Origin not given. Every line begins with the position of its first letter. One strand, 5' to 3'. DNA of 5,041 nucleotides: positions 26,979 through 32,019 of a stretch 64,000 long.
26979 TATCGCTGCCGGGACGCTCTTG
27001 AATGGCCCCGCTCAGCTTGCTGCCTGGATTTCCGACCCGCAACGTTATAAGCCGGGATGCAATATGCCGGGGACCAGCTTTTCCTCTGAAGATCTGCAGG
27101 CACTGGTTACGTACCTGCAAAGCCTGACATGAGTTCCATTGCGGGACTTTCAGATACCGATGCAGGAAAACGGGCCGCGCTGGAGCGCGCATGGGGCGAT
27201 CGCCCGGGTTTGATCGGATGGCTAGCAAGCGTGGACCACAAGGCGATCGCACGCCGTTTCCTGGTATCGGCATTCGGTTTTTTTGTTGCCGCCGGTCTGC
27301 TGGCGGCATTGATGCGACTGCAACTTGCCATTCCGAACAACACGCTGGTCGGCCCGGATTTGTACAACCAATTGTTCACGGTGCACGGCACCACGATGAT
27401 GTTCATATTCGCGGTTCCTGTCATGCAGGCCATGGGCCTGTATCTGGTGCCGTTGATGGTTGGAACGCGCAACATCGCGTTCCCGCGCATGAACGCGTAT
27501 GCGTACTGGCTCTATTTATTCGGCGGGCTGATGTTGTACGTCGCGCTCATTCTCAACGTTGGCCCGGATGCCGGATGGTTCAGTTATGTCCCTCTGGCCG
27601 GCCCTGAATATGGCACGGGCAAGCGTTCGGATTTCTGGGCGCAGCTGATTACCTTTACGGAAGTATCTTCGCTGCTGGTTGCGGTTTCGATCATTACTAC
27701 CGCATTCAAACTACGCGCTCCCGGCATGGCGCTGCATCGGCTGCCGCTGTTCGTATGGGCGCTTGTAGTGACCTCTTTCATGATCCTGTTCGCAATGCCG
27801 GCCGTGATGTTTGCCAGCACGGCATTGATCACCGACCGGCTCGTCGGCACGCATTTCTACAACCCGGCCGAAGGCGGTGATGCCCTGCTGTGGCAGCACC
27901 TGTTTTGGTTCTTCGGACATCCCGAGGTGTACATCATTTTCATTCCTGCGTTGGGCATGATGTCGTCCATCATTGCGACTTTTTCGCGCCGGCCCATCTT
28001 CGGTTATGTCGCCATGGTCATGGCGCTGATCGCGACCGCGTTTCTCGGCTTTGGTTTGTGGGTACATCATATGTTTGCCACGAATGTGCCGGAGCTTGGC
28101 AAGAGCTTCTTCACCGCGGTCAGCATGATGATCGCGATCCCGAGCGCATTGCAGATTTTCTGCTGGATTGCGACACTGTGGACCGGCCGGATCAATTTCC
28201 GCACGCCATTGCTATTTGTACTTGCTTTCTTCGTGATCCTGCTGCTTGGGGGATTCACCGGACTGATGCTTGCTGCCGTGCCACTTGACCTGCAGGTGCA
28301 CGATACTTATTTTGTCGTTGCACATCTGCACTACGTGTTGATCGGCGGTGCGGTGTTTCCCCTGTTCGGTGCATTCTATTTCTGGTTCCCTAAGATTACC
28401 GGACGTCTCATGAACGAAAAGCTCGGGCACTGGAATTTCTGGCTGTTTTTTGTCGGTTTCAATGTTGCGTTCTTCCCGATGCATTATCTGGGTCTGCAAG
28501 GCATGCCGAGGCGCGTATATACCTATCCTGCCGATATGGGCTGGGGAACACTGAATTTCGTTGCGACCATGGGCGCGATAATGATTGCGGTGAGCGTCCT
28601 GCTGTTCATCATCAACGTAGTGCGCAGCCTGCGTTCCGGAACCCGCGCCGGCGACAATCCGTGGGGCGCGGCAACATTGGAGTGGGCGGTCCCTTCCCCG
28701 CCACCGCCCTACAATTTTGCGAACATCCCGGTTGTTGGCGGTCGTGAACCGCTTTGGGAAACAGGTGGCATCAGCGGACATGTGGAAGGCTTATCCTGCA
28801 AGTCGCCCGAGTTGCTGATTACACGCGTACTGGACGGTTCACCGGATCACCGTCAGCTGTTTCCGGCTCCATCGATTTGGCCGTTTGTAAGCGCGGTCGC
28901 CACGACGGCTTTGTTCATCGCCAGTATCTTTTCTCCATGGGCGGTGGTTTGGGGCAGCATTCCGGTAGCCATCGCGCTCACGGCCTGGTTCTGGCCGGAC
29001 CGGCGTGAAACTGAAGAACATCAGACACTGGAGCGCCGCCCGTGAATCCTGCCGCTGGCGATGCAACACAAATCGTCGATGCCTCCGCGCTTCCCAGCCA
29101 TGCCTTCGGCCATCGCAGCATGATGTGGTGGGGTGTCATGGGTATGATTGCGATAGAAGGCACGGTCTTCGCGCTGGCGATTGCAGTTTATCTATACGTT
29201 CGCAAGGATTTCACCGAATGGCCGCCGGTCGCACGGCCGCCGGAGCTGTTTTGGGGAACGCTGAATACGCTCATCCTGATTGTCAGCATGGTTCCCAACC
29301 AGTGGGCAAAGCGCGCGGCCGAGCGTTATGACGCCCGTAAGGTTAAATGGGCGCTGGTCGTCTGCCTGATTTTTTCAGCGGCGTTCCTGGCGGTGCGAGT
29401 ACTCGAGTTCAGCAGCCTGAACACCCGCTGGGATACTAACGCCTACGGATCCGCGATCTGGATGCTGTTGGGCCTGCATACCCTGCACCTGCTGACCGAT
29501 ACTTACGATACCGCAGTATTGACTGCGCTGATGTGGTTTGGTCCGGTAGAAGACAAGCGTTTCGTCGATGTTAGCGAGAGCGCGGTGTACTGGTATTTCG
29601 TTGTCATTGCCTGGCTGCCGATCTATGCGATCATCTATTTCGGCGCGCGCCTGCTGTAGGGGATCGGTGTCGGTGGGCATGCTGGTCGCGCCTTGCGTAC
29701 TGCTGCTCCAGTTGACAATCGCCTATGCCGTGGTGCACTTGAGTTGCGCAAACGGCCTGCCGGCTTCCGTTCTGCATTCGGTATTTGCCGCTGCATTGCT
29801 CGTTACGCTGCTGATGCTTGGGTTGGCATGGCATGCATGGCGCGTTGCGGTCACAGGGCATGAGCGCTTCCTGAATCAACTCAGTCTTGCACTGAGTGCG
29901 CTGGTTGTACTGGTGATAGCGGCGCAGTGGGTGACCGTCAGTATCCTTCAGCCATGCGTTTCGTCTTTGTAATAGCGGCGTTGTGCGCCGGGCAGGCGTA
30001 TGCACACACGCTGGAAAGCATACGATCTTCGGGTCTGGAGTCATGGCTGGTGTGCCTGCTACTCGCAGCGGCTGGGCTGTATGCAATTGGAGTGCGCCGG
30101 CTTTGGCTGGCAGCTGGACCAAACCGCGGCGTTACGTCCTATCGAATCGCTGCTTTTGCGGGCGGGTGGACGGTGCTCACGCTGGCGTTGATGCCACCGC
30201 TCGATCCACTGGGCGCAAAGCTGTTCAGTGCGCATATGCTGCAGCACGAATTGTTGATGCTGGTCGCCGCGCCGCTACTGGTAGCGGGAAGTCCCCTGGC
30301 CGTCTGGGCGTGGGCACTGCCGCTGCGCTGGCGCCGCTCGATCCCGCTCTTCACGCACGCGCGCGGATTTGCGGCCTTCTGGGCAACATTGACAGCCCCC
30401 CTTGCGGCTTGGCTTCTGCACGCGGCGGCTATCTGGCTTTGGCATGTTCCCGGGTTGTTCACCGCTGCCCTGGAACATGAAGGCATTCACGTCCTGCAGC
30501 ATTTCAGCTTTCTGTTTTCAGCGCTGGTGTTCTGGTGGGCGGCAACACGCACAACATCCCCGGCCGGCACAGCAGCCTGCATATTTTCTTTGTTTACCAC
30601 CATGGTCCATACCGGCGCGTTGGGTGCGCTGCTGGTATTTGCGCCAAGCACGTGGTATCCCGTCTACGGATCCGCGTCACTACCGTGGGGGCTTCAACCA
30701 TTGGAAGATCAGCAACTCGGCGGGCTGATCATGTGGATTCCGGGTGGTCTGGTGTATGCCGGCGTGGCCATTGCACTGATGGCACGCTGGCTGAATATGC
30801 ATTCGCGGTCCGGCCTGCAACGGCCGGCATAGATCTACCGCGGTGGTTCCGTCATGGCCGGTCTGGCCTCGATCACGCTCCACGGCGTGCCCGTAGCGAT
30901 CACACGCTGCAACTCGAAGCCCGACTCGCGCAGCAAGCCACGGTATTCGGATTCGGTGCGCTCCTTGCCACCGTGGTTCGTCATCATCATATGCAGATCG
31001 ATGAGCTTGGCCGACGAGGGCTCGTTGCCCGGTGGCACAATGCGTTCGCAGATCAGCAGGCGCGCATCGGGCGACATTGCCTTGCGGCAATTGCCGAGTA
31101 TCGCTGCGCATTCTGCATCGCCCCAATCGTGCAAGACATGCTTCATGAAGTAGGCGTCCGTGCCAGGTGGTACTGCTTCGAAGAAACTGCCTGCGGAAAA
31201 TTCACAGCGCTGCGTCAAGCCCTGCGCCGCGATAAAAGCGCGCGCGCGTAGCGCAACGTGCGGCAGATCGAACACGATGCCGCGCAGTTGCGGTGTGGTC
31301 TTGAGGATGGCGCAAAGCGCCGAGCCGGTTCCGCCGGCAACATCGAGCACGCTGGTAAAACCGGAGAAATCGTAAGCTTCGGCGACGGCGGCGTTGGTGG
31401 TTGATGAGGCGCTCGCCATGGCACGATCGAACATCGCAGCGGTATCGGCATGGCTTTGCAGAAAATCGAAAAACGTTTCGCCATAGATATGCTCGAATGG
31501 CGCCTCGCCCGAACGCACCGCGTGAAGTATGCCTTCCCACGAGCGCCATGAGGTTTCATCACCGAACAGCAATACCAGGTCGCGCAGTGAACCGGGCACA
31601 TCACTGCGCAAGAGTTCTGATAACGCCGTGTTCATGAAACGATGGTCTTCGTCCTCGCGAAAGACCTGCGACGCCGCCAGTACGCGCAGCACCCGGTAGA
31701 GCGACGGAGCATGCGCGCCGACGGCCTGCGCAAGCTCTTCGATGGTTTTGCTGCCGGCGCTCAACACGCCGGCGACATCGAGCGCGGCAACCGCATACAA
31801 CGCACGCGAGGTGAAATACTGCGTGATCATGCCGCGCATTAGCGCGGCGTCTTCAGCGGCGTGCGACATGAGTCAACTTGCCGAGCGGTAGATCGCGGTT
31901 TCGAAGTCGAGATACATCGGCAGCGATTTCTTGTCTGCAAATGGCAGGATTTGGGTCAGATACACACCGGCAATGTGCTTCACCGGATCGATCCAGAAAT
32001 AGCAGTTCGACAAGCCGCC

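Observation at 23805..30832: PQQ-ADH, its own cytochrome c and a complete caa3-like oxidase chained by four consecutive 4-nt start/stop overlaps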

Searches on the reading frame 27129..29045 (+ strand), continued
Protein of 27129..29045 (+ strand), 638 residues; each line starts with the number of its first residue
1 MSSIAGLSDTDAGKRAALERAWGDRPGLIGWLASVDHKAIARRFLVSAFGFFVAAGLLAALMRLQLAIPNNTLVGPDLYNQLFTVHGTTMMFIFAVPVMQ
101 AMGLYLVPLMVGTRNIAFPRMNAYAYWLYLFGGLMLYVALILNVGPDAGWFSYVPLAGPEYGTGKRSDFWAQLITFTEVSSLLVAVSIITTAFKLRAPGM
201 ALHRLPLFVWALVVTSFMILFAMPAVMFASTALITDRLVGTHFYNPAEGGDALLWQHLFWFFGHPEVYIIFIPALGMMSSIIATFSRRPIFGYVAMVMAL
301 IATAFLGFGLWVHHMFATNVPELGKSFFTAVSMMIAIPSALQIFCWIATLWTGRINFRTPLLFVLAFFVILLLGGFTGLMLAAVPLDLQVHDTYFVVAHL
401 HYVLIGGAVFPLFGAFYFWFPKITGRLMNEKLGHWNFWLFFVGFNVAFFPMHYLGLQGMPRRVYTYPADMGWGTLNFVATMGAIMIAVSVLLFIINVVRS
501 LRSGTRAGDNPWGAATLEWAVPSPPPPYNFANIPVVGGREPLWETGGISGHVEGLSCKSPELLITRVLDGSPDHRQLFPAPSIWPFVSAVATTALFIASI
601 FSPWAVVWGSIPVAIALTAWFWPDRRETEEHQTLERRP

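Call 52: search_protein_families(library=ncbifam, proteins=[L016:5933-8347:+, L020:5794-8388:+, L074:5938-8343:+, L022:6487-8850:-, L016:5342-5695:-, L016:5701-5988:+, L016:4224-5345:+, L074:4741-5625:+, L074:3709-4689:+], max_evalue=0.00001)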
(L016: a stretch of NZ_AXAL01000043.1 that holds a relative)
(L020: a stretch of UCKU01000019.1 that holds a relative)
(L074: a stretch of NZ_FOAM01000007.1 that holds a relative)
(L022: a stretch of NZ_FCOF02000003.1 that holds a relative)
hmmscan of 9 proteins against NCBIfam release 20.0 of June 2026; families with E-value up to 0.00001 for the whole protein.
L016:5933-8347:+ (804 aa): 16 families
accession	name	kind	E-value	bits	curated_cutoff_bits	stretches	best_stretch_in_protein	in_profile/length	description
TIGR01701.1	Fdhalpha-like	subfamily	0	1105.8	582.15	1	25-799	2-743/744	FdhF/YdeP family oxidoreductase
NF007406.0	PRK09939.1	equivalog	1.7e-237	790.3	1473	2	344-800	302-758/759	acid resistance putative oxidoreductase YdeP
TIGR01591.1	Fdh-alpha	equivalog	4.6e-67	226.6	666.25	2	349-796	226-671/672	formate dehydrogenase subunit alpha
NF047855.1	AssmNtatRedNasC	equivalog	9.5e-29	100.2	1100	2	348-532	250-444/708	assimilatory nitrate reductase catalytic subunit NasC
TIGR01553.1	formate-DH-alph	equivalog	1.1e-21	76.4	814.2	1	376-460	371-459/1009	formate dehydrogenase-N subunit alpha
NF010055.0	PRK13532.1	equivalog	7.8e-18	64.1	904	1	132-456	113-422/830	nitrate reductase catalytic subunit NapA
NF041513.1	formate_DH_Act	exception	2.1e-17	62.2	1400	1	378-456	402-484/1067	formate dehydrogenase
TIGR01706.1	NAPA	equivalog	1.2e-16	60.2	930.55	1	133-457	114-423/830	periplasmic nitrate reductase subunit alpha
NF041323.1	Nitr_red_NasA_Halo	equivalog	2.1e-15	56.3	1000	1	325-456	201-326/673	assimilatory nitrate reductase NasA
TIGR01973.1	NuoG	equivalog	6.1e-14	51.7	470.05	1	116-330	264-464/606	NADH-quinone oxidoreductase subunit NuoG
NF012032.0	PRK15488.1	equivalog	8.2e-10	37.3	694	0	117-308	94-268/759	thiosulfate reductase PhsA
TIGR02693.1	arsenite_ox_L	equivalog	1.4e-09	36.5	359.05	1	318-448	283-421/806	arsenate reductase (azurin) large subunit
TIGR02166.1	dmsA_ynfE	subfamily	9.1e-08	30.6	777.7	0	369-456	328-413/794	DMSO/selenate family reductase complex A subunit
NF005895.0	PRK07860.1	equivalog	3.3e-07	28.7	802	1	117-317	287-470/811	NADH-quinone oxidoreductase subunit G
TIGR00509.1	bisC_fam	subfamily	1.3e-06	26.9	1017.55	0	334-450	235-353/772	molybdopterin guanine dinucleotide-containing S/N-oxide reductase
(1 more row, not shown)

L020:5794-8388:+ (864 aa): 16 families
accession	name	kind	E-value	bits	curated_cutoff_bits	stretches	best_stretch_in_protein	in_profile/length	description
TIGR01701.1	Fdhalpha-like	subfamily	0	1040.6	582.15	1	83-857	2-743/744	FdhF/YdeP family oxidoreductase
NF007406.0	PRK09939.1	equivalog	3.1e-226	753.1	1473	2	401-858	302-758/759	acid resistance putative oxidoreductase YdeP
TIGR01591.1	Fdh-alpha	equivalog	2.9e-62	210.7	666.25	2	393-586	212-415/672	formate dehydrogenase subunit alpha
NF047855.1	AssmNtatRedNasC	equivalog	1.9e-28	99.2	1100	2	403-514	248-359/708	assimilatory nitrate reductase catalytic subunit NasC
TIGR01553.1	formate-DH-alph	equivalog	6.3e-20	70.6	814.2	1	430-516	368-458/1009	formate dehydrogenase-N subunit alpha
NF041513.1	formate_DH_Act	exception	8.1e-18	63.6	1400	1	414-511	381-482/1067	formate dehydrogenase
TIGR01706.1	NAPA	equivalog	6.6e-16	57.8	930.55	1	414-514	321-423/830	periplasmic nitrate reductase subunit alpha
NF010055.0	PRK13532.1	equivalog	9.6e-16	57.2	904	1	415-514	322-423/830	nitrate reductase catalytic subunit NapA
NF012032.0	PRK15488.1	equivalog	4.5e-13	48.1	694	1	174-368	93-270/759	thiosulfate reductase PhsA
NF041323.1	Nitr_red_NasA_Halo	equivalog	1.3e-12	47.1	1000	1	384-513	205-326/673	assimilatory nitrate reductase NasA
TIGR01973.1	NuoG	equivalog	9.2e-11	41.2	470.05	1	173-427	263-502/606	NADH-quinone oxidoreductase subunit NuoG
TIGR02693.1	arsenite_ox_L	equivalog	1.2e-09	36.8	359.05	1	395-505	304-421/806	arsenate reductase (azurin) large subunit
TIGR02166.1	dmsA_ynfE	subfamily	1.7e-09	36.3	777.7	1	179-513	104-413/794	DMSO/selenate family reductase complex A subunit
TIGR00509.1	bisC_fam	subfamily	1.6e-07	29.9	1017.55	0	384-508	228-354/772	molybdopterin guanine dinucleotide-containing S/N-oxide reductase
NF005895.0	PRK07860.1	equivalog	4.4e-06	25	802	1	175-324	287-436/811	NADH-quinone oxidoreductase subunit G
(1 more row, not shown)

L074:5938-8343:+ (801 aa): 13 families
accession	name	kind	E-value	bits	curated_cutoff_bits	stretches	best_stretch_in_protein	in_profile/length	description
TIGR01701.1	Fdhalpha-like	subfamily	0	1039.4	582.15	1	21-794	2-743/744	FdhF/YdeP family oxidoreductase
NF007406.0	PRK09939.1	equivalog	1.4e-230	767.4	1473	2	339-795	301-758/759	acid resistance putative oxidoreductase YdeP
TIGR01591.1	Fdh-alpha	equivalog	3.7e-64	217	666.25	2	343-525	224-415/672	formate dehydrogenase subunit alpha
NF047855.1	AssmNtatRedNasC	equivalog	3.1e-26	91.9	1100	2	344-454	250-360/708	assimilatory nitrate reductase catalytic subunit NasC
TIGR01553.1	formate-DH-alph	equivalog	7.6e-18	63.7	814.2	1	374-455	373-458/1009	formate dehydrogenase-N subunit alpha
NF041513.1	formate_DH_Act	exception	3.6e-17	61.5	1400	1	397-451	429-483/1067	formate dehydrogenase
NF010055.0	PRK13532.1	equivalog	2.4e-16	59.2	904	1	129-452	114-422/830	nitrate reductase catalytic subunit NapA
TIGR01706.1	NAPA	equivalog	3.7e-16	58.6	930.55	1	129-453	114-423/830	periplasmic nitrate reductase subunit alpha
NF041323.1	Nitr_red_NasA_Halo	equivalog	8.9e-12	44.3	1000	1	322-452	202-326/673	assimilatory nitrate reductase NasA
TIGR01973.1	NuoG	equivalog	7.7e-11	41.5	470.05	1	111-309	263-447/606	NADH-quinone oxidoreductase subunit NuoG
NF012032.0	PRK15488.1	equivalog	3.6e-10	38.5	694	0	344-435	268-360/759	thiosulfate reductase PhsA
TIGR02693.1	arsenite_ox_L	equivalog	2e-06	26.1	359.05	1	335-444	305-421/806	arsenate reductase (azurin) large subunit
TIGR02166.1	dmsA_ynfE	subfamily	3.7e-06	25.3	777.7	1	376-452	337-413/794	DMSO/selenate family reductase complex A subunit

L022:6487-8850:- (787 aa): 17 families
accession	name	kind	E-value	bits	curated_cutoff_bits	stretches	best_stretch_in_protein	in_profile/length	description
TIGR01701.1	Fdhalpha-like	subfamily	3.1e-282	938.2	582.15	1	33-777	2-741/744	FdhF/YdeP family oxidoreductase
NF007406.0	PRK09939.1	equivalog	2.2e-227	756.9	1473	1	25-778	4-756/759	acid resistance putative oxidoreductase YdeP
TIGR01591.1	Fdh-alpha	equivalog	1.8e-66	224.7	666.25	1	125-720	49-617/672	formate dehydrogenase subunit alpha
NF047855.1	AssmNtatRedNasC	equivalog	8.9e-34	116.8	1100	1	120-514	69-448/708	assimilatory nitrate reductase catalytic subunit NasC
TIGR01553.1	formate-DH-alph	equivalog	2e-23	82.2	814.2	2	348-437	365-458/1009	formate dehydrogenase-N subunit alpha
NF041323.1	Nitr_red_NasA_Halo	equivalog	7.3e-20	71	1000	1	128-434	50-326/673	assimilatory nitrate reductase NasA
NF041513.1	formate_DH_Act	exception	1.9e-18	65.7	1400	2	355-432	401-482/1067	formate dehydrogenase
NF010055.0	PRK13532.1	equivalog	2e-18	66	904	2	337-435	323-423/830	nitrate reductase catalytic subunit NapA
TIGR01706.1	NAPA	equivalog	1.4e-17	63.3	930.55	2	337-435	323-423/830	periplasmic nitrate reductase subunit alpha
NF012032.0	PRK15488.1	equivalog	4.2e-16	58.1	694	1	123-416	92-359/759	thiosulfate reductase PhsA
TIGR01973.1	NuoG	equivalog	5.4e-12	45.3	470.05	1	125-326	265-452/606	NADH-quinone oxidoreductase subunit NuoG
TIGR02166.1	dmsA_ynfE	subfamily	1.8e-08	32.9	777.7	1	140-434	117-413/794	DMSO/selenate family reductase complex A subunit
TIGR00509.1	bisC_fam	subfamily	3e-08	32.4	1017.55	1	286-420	216-345/772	molybdopterin guanine dinucleotide-containing S/N-oxide reductase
NF041783.2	mnquin_red_QrcB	equivalog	9.6e-08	30.6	440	0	113-416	91-363/695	menaquinone reductase molybdopterin-binding-like subunit QrcB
NF005895.0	PRK07860.1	equivalog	2.5e-07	29.1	802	1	126-282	288-444/811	NADH-quinone oxidoreductase subunit G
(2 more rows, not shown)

L016:5342-5695:- (117 aa): 0 families

L016:5701-5988:+ (95 aa): 0 families

L016:4224-5345:+ (373 aa): 9 families
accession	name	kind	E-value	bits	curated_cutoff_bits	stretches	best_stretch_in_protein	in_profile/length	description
NF052306.1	BluLightHisKinLov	equivalog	2.9e-156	519.5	450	1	36-367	2-333/334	blue-light-activated histidine kinase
NF010077.0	PRK13559.1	subfamily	2e-136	454.7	361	1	34-370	5-361/364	hypothetical protein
NF010076.0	PRK13557.1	subfamily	1.8e-51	175.2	631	1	49-176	23-150/540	histidine kinase famiy protein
NF052652.1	YtvA_fam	equivalog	2.7e-40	138.4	250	1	59-182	3-126/243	YtvA family blue-light photoreceptor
TIGR02938.1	nifL_nitrog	equivalog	7.6e-16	57.7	242.45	1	79-212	24-157/494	nitrogen fixation negative regulator NifL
TIGR00229.1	sensory_box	domain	8.3e-15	55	22.9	1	60-175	9-121/126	PAS domain S-box protein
NF045675.1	PhdiestaseDibA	equivalog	1.1e-12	47.1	980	1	53-164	75-183/623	phosphodiesterase DibA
NF052574.1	HisKinEspCMyxo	equivalog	2.6e-11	42.4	1200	1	54-178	282-406/785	serine histidine kinase EspC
NF008467.0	PRK11359.1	equivalog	1.1e-08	33.6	857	1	60-181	140-259/800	oxygen-sensing cyclic-di-GMP phosphodiesterase DosP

L074:4741-5625:+ (294 aa): 18 families
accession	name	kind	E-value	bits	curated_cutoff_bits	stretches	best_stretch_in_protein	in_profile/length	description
NF005209.0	PRK06680.1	subfamily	1.7e-108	361.8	320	1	12-292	2-284/286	D-amino-acid transaminase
TIGR01121.1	D_amino_aminoT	equivalog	6.6e-67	225.6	277.45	1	15-285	2-271/276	D-amino-acid transaminase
NF006185.0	PRK08320.1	subfamily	8.7e-49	166.2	363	1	13-286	3-280/292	branched-chain amino acid aminotransferase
NF009066.0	PRK12400.1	equivalog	2.5e-42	145.3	538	1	27-285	21-278/290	D-amino-acid transaminase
NF009126.0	PRK12479.1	equivalog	1.8e-40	139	518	1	13-283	4-278/299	branched-chain-amino-acid transaminase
TIGR01122.1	ilvE_I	equivalog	5e-40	137.5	245.55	1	16-286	1-281/298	branched-chain-amino-acid transaminase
NF005146.0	PRK06606.1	equivalog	7.2e-34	117.1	279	1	13-286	7-289/307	branched-chain amino acid transaminase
NF005800.0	PRK07650.1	equivalog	1.1e-30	106.9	308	1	14-287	2-274/290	aminodeoxychorismate lyase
NF005726.0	PRK07544.1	equivalog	2.6e-26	92.5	396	1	14-269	12-271/295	branched-chain amino acid aminotransferase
NF004761.0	PRK06092.1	equivalog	1e-23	83.9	260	1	25-265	8-248/268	aminodeoxychorismate lyase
NF005888.0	PRK07849.1-3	equivalog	2.1e-22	79.4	273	1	30-271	30-276/298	aminodeoxychorismate lyase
TIGR03461.1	pabC_Proteo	equivalog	2.2e-21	76.3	176.85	1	25-265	6-246/262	aminodeoxychorismate lyase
NF009896.0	PRK13356.1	equivalog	5.7e-20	71.6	262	1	14-287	9-281/287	branched-chain amino acid aminotransferase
TIGR01123.1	ilvE_II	equivalog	3.6e-14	52.5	250.05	1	170-283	170-293/313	branched-chain-amino-acid transaminase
NF009897.0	PRK13357.1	equivalog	1.2e-11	44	307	1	167-284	209-338/358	branched-chain amino acid aminotransferase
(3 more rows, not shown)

L074:3709-4689:+ (326 aa): 5 families
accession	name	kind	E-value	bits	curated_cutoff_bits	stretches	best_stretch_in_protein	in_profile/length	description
NF003814.0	PRK05406.1-3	subfamily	4.2e-106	353.9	226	1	60-311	3-253/256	5-oxoprolinase subunit PxpA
NF003813.0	PRK05406.1-2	equivalog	6.4e-78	261.5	392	1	61-309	3-250/252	5-oxoprolinase subunit PxpA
NF003815.0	PRK05406.1-4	equivalog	3.4e-75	252.6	337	1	61-309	3-245/247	5-oxoprolinase subunit PxpA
NF003816.0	PRK05406.1-5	subfamily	5.3e-70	235.7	213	1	62-302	2-244/246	5-oxoprolinase subunit PxpA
NF003812.0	PRK05406.1-1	equivalog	1.1e-66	225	378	1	62-309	3-244/244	5-oxoprolinase subunit PxpA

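Call 70: search_protein_families(library=pfam, proteins=[L011:4203-4505:+], max_evalue=5)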
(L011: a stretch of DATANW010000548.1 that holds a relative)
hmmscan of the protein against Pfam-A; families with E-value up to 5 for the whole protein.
L011:4203-4505:+ (101 aa): 9 families
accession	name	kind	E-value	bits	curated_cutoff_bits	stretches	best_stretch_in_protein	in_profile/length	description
PF02674.22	Colicin_V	-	0.001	19.5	29.3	1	35-98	23-83/144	Colicin V production protein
PF19865.4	DUF6338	-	0.009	16.1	26.5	1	31-90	2-60/205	Family of unknown function (DUF6338)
PF20176.3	DUF6541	-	0.14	10.8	29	1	27-93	45-113/646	Family of unknown function (DUF6541)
PF05425.18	CopD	-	0.2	12.5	32.1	1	19-92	34-104/105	Copper resistance protein D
PF09163.16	Form-deh_trans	-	0.28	11.5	22.1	1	34-62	14-42/44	Formate dehydrogenase N, transmembrane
PF23906.1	DUF7248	-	0.53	10.8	27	1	33-60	18-45/58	Family of unknown function (DUF7248)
PF09335.16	VTT_dom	-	0.97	10.4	33.9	1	22-96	6-83/123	VTT domain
PF06305.16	LapA_dom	-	2.9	8.3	28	1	27-50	15-37/64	Lipopolysaccharide assembly protein A domain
PF04133.19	Vps55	-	3.1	8.1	24.6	0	72-97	6-30/120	Vacuolar protein sorting 55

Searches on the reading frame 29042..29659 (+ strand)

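Call 5: search_protein_families(library=pfam, proteins=[window:29042-29659:+])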
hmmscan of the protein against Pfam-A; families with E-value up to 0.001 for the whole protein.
window:29042-29659:+ (205 aa): 1 family
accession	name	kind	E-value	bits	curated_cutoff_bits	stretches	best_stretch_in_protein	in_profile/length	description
PF00510.24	COX3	-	9.8e-12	45.7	23.8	1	59-200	112-255/258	Cytochrome c oxidase subunit III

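Call 6: search_protein_families(library=ncbifam, proteins=[window:29042-29659:+])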
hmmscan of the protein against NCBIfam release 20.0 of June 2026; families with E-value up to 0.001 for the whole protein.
window:29042-29659:+ (205 aa): 4 families
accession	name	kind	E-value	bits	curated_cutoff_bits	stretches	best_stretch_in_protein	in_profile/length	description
NF050119.1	aa3_CtaE_Actin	exception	4e-16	59.8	190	1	27-200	10-188/190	aa3-type cytochrome oxidase subunit III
TIGR02842.1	CyoC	equivalog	3.8e-14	53.4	223.75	1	40-200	13-176/180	cytochrome o ubiquinol oxidase subunit III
TIGR02897.1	QoxC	equivalog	1.8e-08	34.8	239.9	1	34-200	16-186/190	cytochrome aa3 quinol oxidase subunit III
NF007944.0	PRK10663.1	equivalog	2.6e-07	30.6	340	1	38-200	35-200/204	cytochrome o ubiquinol oxidase subunit III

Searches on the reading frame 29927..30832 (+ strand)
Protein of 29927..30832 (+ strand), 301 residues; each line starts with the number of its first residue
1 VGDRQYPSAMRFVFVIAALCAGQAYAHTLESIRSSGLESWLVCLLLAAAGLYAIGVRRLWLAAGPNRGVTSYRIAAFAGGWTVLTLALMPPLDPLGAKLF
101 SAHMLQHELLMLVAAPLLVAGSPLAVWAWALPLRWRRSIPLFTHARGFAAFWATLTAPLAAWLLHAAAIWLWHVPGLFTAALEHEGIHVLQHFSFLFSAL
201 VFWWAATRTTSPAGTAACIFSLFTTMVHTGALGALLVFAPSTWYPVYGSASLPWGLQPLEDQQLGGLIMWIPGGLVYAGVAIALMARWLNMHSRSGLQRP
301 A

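Call 5: search_protein_families(library=pfam, proteins=[window:29927-30832:+])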
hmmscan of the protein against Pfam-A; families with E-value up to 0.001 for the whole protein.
window:29927-30832:+ (301 aa): 1 family
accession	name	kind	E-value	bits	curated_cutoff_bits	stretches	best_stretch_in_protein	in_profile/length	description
PF09678.15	Caa3_CtaG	-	2.3e-56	191.3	27.7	1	51-289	2-235/237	Cytochrome c oxidase caa3 assembly factor (Caa3_CtaG)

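Call 6: search_protein_families(library=ncbifam, proteins=[window:29927-30832:+])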
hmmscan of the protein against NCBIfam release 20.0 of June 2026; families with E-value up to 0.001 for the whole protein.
window:29927-30832:+ (301 aa): 1 family
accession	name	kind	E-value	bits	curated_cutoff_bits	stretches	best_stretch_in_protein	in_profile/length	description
TIGR02737.1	caa3_CtaG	equivalog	1.1e-16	61.2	279.35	1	41-249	15-214/281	cytochrome c oxidase assembly factor CtaG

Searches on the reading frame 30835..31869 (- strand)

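Call 8: search_protein_families(library=pfam, proteins=[window:30835-31869:-])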
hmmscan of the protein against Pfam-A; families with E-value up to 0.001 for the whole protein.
window:30835-31869:- (344 aa): 4 families
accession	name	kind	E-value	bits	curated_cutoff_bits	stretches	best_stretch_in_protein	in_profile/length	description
PF00891.24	Methyltransf_2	-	3.8e-51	173.9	22.3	1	111-319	1-210/210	O-methyltransferase domain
PF08100.18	Dimerisation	-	1.3e-11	44.6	25.6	1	14-87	12-90/93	O-methyltransferase dimerisation domain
PF08242.18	Methyltransf_12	-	9e-08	33.2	30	1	175-271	1-98/98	Methyltransferase domain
PF13649.12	Methyltransf_25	-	0.0001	23.4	27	1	174-267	1-95/97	Methyltransferase domain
